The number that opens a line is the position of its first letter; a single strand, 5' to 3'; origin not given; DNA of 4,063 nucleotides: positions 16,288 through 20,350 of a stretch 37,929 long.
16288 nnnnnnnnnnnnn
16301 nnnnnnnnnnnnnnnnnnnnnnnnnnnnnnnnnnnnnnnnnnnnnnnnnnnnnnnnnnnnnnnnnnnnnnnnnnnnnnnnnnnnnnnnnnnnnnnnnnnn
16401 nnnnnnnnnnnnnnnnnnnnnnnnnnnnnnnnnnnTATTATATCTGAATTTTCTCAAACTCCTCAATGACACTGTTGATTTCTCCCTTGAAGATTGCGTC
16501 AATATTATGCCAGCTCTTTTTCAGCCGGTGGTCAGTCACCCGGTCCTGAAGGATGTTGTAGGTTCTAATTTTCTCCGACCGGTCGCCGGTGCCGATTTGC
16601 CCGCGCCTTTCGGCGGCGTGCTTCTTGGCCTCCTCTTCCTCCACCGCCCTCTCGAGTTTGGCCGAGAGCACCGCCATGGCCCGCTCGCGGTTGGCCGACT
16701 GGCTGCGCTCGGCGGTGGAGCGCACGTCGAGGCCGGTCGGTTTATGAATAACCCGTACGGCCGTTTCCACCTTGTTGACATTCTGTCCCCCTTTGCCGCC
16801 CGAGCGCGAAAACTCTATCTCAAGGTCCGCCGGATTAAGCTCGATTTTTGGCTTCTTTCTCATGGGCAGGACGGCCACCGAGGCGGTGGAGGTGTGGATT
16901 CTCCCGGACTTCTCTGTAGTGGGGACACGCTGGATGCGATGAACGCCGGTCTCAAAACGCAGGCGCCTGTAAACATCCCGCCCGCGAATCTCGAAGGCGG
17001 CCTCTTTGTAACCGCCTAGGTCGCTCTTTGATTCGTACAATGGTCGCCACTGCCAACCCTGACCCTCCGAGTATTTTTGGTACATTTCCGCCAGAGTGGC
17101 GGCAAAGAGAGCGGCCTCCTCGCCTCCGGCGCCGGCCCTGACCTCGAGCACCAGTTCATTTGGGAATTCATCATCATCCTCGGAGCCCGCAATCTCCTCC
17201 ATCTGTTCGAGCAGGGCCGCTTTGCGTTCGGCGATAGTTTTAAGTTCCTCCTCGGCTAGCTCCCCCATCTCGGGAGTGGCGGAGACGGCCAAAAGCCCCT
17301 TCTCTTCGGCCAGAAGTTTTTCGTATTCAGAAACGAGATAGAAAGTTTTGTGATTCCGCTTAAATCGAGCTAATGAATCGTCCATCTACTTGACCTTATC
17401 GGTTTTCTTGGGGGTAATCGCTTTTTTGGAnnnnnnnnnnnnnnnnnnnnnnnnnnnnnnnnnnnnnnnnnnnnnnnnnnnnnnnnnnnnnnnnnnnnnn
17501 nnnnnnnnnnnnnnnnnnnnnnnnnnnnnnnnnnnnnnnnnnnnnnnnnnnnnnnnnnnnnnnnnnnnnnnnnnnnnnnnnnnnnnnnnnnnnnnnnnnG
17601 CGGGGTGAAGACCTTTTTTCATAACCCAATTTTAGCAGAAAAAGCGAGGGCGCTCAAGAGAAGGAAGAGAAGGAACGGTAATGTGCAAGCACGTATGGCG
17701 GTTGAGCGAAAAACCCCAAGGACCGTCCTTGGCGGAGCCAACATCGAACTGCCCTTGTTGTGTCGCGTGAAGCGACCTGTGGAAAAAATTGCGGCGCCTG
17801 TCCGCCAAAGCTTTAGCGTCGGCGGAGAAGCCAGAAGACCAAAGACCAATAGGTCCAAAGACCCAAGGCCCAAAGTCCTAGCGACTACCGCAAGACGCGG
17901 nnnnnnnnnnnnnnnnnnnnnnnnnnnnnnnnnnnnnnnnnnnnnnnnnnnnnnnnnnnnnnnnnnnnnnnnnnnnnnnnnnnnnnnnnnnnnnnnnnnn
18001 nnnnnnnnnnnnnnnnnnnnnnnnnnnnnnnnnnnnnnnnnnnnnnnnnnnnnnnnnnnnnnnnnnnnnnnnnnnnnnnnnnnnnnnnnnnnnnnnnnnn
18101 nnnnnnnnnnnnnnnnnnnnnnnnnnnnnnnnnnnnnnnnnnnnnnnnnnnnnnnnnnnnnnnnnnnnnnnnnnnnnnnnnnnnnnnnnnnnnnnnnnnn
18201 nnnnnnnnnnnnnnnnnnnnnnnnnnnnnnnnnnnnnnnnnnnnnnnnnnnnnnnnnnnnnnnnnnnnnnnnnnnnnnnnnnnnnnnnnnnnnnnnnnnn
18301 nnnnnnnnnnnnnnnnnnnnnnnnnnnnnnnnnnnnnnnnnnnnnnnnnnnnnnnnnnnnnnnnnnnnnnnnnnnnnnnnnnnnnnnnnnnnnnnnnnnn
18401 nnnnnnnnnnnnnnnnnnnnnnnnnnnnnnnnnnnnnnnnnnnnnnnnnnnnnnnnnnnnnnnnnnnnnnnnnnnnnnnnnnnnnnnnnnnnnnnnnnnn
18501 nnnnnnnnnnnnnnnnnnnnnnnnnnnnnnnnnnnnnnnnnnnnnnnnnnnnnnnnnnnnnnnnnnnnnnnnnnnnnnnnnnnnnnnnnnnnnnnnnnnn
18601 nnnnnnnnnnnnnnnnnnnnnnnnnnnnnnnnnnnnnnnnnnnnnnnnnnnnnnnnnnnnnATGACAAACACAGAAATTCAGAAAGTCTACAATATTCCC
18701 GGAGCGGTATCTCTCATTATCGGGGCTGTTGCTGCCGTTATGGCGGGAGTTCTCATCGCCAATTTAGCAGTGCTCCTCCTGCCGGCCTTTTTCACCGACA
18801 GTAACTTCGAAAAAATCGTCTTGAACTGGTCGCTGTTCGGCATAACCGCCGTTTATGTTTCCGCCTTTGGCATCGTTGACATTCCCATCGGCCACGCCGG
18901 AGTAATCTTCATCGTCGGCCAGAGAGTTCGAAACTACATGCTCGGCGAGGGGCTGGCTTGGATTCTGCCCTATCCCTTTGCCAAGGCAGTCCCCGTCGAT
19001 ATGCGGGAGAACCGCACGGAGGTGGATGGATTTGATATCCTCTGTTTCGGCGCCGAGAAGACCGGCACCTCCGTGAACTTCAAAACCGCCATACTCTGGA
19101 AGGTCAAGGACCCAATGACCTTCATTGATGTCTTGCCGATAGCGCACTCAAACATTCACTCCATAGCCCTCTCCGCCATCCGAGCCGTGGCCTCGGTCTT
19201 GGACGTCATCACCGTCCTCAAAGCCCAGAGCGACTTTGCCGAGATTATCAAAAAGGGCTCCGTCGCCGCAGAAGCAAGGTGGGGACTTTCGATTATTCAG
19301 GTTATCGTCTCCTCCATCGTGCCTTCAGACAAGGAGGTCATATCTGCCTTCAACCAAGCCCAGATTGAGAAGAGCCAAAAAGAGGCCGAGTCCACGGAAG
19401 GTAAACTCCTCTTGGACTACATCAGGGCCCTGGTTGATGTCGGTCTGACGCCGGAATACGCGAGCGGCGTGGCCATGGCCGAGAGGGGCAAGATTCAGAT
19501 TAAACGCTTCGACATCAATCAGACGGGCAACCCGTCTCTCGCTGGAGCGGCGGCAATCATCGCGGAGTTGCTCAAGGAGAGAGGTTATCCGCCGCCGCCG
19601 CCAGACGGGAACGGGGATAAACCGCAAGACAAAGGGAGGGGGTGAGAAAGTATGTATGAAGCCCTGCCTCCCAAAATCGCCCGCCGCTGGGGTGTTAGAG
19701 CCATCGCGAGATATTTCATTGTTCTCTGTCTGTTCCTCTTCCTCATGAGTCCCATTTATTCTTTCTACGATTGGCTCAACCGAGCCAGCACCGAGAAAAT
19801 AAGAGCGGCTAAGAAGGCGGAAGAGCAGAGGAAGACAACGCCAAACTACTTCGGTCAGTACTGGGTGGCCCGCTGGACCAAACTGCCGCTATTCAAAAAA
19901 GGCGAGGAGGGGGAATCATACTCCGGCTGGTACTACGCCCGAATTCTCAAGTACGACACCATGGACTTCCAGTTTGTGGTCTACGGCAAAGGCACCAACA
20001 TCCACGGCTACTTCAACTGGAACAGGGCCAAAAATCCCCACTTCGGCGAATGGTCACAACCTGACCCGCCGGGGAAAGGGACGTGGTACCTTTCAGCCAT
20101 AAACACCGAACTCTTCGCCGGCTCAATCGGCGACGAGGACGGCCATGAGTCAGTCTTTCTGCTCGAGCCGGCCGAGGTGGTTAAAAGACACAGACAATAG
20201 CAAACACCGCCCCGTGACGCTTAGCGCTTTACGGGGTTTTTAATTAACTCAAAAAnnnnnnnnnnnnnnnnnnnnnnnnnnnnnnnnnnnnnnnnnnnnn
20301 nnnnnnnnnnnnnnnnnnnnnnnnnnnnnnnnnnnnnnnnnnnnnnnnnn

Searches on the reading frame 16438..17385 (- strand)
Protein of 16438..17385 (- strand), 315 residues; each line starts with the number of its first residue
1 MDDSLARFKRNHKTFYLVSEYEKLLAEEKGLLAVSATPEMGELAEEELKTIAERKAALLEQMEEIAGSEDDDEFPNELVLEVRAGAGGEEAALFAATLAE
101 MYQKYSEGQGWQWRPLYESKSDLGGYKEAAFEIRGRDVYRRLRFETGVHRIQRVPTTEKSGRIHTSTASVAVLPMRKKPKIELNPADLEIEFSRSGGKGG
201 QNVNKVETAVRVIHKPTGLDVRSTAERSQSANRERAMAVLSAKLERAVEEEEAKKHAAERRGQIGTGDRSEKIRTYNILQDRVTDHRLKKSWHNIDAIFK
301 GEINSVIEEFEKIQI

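Call 16: search_protein_families(library=pfam, proteins=[window:16438-17385:-], max_evalue=0.01)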
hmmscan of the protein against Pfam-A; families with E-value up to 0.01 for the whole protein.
window:16438-17385:- (315 aa): 2 families
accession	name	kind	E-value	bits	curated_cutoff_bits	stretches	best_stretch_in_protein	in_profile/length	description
PF03462.23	PCRF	-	3.4e-47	161.2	24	1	9-170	35-194/194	PCRF domain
PF00472.26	RF-1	-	7.4e-36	123.1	35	1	179-287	3-116/116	RF-1 domain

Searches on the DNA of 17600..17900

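Call 87: search_rna_families(source=window, start=17600, end=17900, threshold=evalue, max_evalue=1)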
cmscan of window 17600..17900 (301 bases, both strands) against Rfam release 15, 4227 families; matches with E-value up to 1: 0.
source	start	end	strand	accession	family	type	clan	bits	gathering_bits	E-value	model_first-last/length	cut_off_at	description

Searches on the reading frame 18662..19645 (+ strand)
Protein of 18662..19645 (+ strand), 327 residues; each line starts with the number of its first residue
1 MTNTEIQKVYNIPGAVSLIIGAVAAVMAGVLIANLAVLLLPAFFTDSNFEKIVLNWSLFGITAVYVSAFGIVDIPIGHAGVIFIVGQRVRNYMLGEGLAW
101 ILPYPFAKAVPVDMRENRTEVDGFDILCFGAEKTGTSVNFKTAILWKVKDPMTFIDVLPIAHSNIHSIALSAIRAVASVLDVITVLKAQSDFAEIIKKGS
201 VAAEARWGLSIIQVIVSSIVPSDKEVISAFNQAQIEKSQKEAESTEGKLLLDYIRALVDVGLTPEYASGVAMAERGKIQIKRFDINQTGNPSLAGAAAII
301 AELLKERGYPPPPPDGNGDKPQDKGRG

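Call 3: search_protein_families(library=pfam, proteins=[window:18662-19645:+], max_evalue=1)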
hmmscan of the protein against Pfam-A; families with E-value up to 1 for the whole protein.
window:18662-19645:+ (327 aa): 2 families
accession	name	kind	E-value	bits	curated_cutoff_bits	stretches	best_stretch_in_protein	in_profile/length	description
PF01145.31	Band_7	-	2.4e-17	64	23.6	1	74-245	3-170/176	SPFH domain / Band 7 family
PF11021.13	DUF2613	-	0.49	11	22.1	0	19-45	3-29/55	Protein of unknown function (DUF2613)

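Call 28: search_protein_families(library=ncbifam, proteins=[window:18662-19645:+], max_evalue=0.1)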
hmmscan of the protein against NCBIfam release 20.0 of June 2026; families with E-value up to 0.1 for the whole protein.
window:18662-19645:+ (327 aa): 2 families
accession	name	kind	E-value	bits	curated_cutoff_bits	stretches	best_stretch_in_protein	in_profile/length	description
TIGR01933.1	hflK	equivalog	0.0001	21.8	159.4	1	93-248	21-173/261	FtsH protease activity modulator HflK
TIGR02965.1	xanthine_xdhB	equivalog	0.095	10.8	849.5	0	159-242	39-123/758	xanthine dehydrogenase molybdopterin binding subunit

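Call 31: search_protein_families(library=padloc, proteins=[window:18662-19645:+], max_evalue=0.1)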
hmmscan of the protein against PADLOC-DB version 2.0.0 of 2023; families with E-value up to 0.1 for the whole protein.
window:18662-19645:+ (327 aa): 0 families

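Call 53: find_related_loci(query=A5, collection=genome_contigs, flank=5000)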
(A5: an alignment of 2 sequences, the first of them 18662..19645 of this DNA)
Query A5 (327 aa) in genome_contigs; peptide patterns used: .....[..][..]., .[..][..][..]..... (x = any residue, [..] = any of these).
208 stretches matched a pattern; 1 encode a relative of the query (tblastn E <= 1e-3); 1 distinct loci.
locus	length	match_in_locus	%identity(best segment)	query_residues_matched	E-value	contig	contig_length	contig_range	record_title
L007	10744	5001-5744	30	55-305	3e-22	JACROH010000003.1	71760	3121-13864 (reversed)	MAG: Candidatus Lloydbacteria bacterium isolate NC_groundwater_1956_Pr3_S-0.2um_47_5 scaffold_52522, whole genome shotgu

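Call 92: search_solved_structures(query=window:18662-19645:+, max_evalue=0.01)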
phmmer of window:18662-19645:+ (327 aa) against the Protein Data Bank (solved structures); distinct sequences matched with E-value up to 0.01: 0.

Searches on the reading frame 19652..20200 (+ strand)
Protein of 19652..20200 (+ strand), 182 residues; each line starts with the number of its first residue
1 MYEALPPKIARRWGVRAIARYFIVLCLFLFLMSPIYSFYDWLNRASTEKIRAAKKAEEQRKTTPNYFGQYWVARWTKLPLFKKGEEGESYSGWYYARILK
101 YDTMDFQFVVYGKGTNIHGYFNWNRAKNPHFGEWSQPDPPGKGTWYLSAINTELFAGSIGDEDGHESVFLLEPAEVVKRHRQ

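Call 3: search_protein_families(library=pfam, proteins=[window:19652-20200:+], max_evalue=1)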
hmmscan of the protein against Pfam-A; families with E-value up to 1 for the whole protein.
window:19652-20200:+ (182 aa): 0 families

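Call 19: find_homologous_proteins(query=window:19652-20200:+, max_evalue=0.01)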
Query window:19652-20200:+ (182 aa): 1 proteins with E <= 0.01 among 62 candidates.
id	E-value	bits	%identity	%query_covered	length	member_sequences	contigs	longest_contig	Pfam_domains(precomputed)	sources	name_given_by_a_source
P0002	2.2e-124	430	100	100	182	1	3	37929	-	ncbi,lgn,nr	ncbi:MAG: hypothetical protein HYT43_02170 [Candidatus Taylorbacteria bacterium]|nr:hypothetical pro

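Call 28: search_protein_families(library=ncbifam, proteins=[window:19652-20200:+], max_evalue=0.1)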
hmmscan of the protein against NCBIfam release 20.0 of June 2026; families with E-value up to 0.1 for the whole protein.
window:19652-20200:+ (182 aa): 0 families

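Call 31: search_protein_families(library=padloc, proteins=[window:19652-20200:+], max_evalue=0.1)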
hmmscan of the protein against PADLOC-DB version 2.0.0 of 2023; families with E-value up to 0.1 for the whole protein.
window:19652-20200:+ (182 aa): 0 families

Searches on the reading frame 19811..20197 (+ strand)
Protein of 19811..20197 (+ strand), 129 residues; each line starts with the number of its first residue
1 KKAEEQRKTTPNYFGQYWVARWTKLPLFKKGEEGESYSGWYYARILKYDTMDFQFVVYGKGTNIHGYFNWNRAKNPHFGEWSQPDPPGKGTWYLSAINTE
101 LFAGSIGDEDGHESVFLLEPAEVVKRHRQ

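Call 72: predict_structure(alignment_id=A8)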
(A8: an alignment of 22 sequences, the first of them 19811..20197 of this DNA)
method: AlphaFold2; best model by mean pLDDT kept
length: 129 residues; sequences in the alignment: 22
mean_pLDDT: 87.3   pTM: 0.77
mean pLDDT of the five models: 87.3, 86.6, 84.9, 83.6, 83.2
residues with pLDDT >= 90: 82; 70-90: 26; 50-70: 21; < 50: 0
segments of 3 or more residues with pLDDT < 50: none
pLDDT, mean of each block of 10 residues (from residue 1): 61 85 76 73 95 95 92 97 95 96 96 95 77
secondary structure, 60 per line:
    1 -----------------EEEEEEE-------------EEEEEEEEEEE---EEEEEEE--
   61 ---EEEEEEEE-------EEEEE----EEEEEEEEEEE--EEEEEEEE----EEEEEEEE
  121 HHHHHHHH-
elements in order: E18-24 E38-48 E52-58 E64-71 E79-83 E88-98 E101-108 E113-120 H121-128

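Call 76: fold_search(model_id=the predicted structure, library=pdb)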
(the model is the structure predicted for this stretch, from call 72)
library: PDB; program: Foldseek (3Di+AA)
matches with E <= 10: 941; with E <= 0.001: 0
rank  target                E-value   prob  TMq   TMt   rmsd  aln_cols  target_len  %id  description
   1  6czg_A                2.8e-03  1.00  0.53  0.59   4.7       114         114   14  Structure of a redesigned beta barrel, b11L5F_LGL (released 2018-09-19)
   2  6d0t_A                7.2e-03  1.00  0.52  0.59   5.0       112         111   13  De novo design of a fluorescence-activating beta barrel - BB1 (released 2018-09-19)
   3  6czi_A                1.2e-02  1.00  0.55  0.63   4.9       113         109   14  Structure of a redesigned beta barrel, mFAP1, bound to DFHBI (released 2018-09-19)
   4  6czh_A                1.4e-02  1.00  0.56  0.66   4.8       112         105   12  Structure of a redesigned beta barrel, mFAP0, bound to DFHBI (released 2018-09-19)
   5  6czh_B                1.6e-02  1.00  0.56  0.64   4.9       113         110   12  Structure of a redesigned beta barrel, mFAP0, bound to DFHBI (released 2018-09-19)
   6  6d0t_B                1.6e-02  1.00  0.50  0.58   5.2       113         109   13  De novo design of a fluorescence-activating beta barrel - BB1 (released 2018-09-19)
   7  8xjc_B                2.3e-02  0.82  0.35  0.21   9.2       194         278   11  a novel haemophore of of Riemerella anatipestifer (released 2025-06-25)
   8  6cuj_B                2.9e-02  0.97  0.38  0.35   6.3       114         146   12  Crystal structure of the C-terminal domain of neisserial heparin binding antigen (NHBA) (released 2018-09-26)
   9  8xjc_A                3.2e-02  0.82  0.35  0.22   9.0       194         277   10  a novel haemophore of of Riemerella anatipestifer (released 2025-06-25)
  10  4ors_A                3.4e-02  0.99  0.48  0.41   6.9       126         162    6  Three-dimensional structure of the C65A mutant of Human lipocalin-type Prostaglandin D Synthase apo-form (released 2014-08-06)
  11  4o4u_A                3.8e-02  0.96  0.40  0.14   6.6       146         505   13  Crystal structure of the vaccine antigen Transferrin Binding Protein B (TbpB) mutant Trp-176-Ala from Haemophilus para (released 2015-01-14)
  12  5o1r_B                4.0e-02  0.99  0.44  0.47   6.3       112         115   11  human Fab 5H2 bound to NHBA-C3 from Neisseria meningitidis serogroup B (released 2018-05-30)
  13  5o1r_A                4.5e-02  0.99  0.45  0.48   6.1       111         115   11  human Fab 5H2 bound to NHBA-C3 from Neisseria meningitidis serogroup B (released 2018-05-30)
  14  3hoe_A                5.0e-02  0.97  0.42  0.26   7.3       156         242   10  Crystal Structure of Surface Lipoprotein (released 2009-10-06)
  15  4y7m_C                5.2e-02  0.38  0.25  0.16  12.5       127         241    8  T6SS protein TssM C-terminal domain (835-1129) from EAEC (released 2015-08-05)
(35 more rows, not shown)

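Call 88: search_protein_families(library=pfam, alignment_id=A8, max_evalue=1)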
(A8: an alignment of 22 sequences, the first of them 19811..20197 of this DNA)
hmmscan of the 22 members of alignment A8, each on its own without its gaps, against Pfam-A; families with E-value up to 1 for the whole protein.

A. member 1, window:19811-20197:+ (129 aa): 0 families

B. families by the number of members that match (of 22 scanned): 28 families (the first 25 are shown)
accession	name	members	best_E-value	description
PF11412.14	DsbD_N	2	0.018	Thiol:disulfide interchange protein DsbD, N-terminal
PF13687.11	DUF4153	2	0.03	Domain of unknown function (DUF4153)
PF13858.11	DUF4199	1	0.00043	Protein of unknown function (DUF4199)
PF07331.16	TctB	1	0.013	Tripartite tricarboxylate transporter TctB family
PF02322.20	Cyt_bd_oxida_II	1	0.014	Cytochrome bd terminal oxidase subunit II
PF04143.19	Sulf_transp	1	0.022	Sulphur transport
PF02656.20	DUF202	1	0.03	Domain of unknown function (DUF202)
PF13664.11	DUF4149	1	0.032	Domain of unknown function (DUF4149)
PF13955.11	Fst_toxin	1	0.049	Toxin Fst, type I toxin-antitoxin system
PF06570.16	DUF1129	1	0.049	Protein of unknown function (DUF1129)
PF19514.5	MobC_2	1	0.068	MobC-like protein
PF05961.16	Chordopox_A13L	1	0.086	Chordopoxvirus A13L protein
PF10028.14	DUF2270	1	0.091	Predicted integral membrane protein (DUF2270)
PF13273.12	DUF4064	1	0.099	Protein of unknown function (DUF4064)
PF03631.20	Virul_fac_BrkB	1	0.11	Virulence factor BrkB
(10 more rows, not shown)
